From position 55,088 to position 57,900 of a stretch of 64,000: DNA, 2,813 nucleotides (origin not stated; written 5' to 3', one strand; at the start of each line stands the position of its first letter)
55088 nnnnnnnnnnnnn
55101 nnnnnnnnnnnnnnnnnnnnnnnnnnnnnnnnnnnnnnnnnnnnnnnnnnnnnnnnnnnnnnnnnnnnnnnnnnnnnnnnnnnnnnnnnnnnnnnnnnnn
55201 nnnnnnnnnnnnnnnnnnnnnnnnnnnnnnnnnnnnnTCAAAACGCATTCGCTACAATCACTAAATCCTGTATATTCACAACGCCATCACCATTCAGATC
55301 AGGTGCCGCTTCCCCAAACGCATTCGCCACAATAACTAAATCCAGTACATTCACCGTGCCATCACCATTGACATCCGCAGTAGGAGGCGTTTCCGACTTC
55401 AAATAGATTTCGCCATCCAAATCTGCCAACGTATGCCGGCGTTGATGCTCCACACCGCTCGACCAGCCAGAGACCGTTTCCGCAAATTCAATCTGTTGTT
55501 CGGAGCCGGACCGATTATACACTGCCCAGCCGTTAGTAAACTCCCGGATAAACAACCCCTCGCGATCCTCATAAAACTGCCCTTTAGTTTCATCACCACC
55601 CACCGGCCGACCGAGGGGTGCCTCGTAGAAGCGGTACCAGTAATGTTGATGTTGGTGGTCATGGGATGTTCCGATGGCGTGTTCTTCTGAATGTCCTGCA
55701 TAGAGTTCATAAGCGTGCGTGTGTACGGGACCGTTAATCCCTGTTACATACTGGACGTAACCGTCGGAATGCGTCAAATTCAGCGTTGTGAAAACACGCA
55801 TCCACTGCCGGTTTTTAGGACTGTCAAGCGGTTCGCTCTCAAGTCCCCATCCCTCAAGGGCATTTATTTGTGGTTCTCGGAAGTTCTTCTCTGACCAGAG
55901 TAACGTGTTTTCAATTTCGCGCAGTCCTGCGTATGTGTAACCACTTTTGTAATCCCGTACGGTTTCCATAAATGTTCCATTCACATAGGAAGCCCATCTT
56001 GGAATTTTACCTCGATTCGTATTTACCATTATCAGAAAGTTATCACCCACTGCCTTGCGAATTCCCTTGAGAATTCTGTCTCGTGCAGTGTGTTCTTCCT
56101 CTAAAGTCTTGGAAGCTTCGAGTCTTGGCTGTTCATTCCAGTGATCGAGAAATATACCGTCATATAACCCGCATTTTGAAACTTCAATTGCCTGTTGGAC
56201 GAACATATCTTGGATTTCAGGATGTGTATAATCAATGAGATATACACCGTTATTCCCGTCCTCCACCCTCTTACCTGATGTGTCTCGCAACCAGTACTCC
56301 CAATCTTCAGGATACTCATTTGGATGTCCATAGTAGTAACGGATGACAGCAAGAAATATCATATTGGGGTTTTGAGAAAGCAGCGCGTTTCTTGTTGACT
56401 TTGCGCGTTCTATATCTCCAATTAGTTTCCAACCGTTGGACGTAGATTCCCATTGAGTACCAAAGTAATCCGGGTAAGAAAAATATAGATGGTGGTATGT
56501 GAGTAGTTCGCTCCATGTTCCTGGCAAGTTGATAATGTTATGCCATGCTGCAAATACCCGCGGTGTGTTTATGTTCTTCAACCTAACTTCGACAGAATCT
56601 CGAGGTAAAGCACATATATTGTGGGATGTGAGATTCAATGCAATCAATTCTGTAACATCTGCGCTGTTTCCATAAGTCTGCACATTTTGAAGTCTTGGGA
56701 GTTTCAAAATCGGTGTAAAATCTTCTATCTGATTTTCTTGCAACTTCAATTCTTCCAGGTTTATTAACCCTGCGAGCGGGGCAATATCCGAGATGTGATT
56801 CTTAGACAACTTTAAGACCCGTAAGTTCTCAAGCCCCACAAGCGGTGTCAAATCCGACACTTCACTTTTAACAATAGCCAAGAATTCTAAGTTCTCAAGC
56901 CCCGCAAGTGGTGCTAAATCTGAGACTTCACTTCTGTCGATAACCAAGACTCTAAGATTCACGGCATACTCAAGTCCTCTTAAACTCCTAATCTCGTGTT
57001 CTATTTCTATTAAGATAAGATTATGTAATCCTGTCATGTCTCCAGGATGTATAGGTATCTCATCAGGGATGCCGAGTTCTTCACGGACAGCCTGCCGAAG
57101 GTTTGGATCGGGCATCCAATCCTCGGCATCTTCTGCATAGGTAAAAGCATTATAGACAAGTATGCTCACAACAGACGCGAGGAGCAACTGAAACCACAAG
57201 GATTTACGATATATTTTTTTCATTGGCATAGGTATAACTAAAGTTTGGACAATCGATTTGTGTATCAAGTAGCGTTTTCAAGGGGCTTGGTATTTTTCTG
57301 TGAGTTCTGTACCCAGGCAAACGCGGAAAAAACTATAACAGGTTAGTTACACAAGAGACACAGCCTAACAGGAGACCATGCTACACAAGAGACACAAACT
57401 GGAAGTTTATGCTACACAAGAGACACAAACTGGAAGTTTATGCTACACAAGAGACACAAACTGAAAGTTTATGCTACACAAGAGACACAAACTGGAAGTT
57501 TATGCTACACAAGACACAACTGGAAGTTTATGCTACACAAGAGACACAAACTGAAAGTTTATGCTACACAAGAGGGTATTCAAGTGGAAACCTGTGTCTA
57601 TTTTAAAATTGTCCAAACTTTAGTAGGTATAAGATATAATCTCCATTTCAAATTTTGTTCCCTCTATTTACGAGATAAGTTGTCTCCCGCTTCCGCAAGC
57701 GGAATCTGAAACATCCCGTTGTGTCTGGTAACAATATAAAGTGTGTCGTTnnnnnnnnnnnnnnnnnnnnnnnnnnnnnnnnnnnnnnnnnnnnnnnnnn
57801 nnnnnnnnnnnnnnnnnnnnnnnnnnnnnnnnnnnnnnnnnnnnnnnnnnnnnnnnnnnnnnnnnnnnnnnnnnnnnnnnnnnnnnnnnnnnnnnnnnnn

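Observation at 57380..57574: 31-bp x ~6.3 tandem direct repeat in the promoter region of the LRR-hydrolase-dockerin gene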

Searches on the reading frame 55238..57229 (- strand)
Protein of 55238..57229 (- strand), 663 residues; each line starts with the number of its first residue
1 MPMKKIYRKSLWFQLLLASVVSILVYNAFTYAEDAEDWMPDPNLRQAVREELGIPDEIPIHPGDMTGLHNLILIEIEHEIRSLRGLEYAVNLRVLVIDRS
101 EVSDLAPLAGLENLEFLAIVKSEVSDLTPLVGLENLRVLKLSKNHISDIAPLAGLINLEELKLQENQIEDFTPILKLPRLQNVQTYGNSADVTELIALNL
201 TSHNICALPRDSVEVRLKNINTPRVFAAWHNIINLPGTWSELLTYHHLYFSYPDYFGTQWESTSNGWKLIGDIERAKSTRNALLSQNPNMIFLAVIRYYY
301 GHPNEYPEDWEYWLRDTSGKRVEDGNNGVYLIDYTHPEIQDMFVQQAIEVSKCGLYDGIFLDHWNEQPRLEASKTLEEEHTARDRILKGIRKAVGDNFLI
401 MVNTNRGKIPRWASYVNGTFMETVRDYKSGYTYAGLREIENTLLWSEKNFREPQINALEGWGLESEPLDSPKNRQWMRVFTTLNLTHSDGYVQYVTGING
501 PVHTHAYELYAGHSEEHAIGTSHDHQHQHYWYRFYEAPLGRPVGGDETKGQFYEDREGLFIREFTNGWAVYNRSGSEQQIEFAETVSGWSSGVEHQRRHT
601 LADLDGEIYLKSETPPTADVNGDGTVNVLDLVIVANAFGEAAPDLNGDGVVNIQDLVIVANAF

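Call 10: search_protein_families(library=pfam, proteins=[window:55238-57229:-])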
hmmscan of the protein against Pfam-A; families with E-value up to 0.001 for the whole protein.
window:55238-57229:- (663 aa): 4 families
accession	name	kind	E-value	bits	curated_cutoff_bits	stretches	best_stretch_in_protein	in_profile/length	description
PF12799.13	LRR_4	-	1.8e-12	47.5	27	1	135-174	2-42/44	Leucine Rich repeats (2 copies)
PF14885.12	GHL15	-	3.4e-12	47.3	27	1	307-568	41-271/271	Hypothetical glycosyl hydrolase family 15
PF00404.24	Dockerin_1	-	5.2e-10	39.8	22.9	2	618-662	2-55/57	Dockerin type I domain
PF13855.12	LRR_8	-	0.00011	22.3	27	1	131-168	22-61/61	Leucine rich repeat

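Call 11: find_encoding_contigs(protein=window:55238-57229:-, flank=10000, max_places=10)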
Protein window:55238-57229:- (663 aa): no gene with exactly this product is on record in the collection.

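Call 13: find_encoding_contigs(protein=window:55238-57223:-, flank=10000, max_places=10)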
Protein window:55238-57223:- (661 aa): no gene with exactly this product is on record in the collection.

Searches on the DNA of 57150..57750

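Call 67: search_rna_families(source=window, start=57150, end=57750, threshold=evalue, max_evalue=1)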
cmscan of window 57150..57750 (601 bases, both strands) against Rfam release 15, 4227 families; matches with E-value up to 1: 1.
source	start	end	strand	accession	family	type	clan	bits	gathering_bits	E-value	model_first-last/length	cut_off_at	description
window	57342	57436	-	RF02171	RFPL3-AS1_1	Gene; lncRNA;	-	13.9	70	0.72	1-88/88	no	RFPL3 antisense RNA 1 conserved region 1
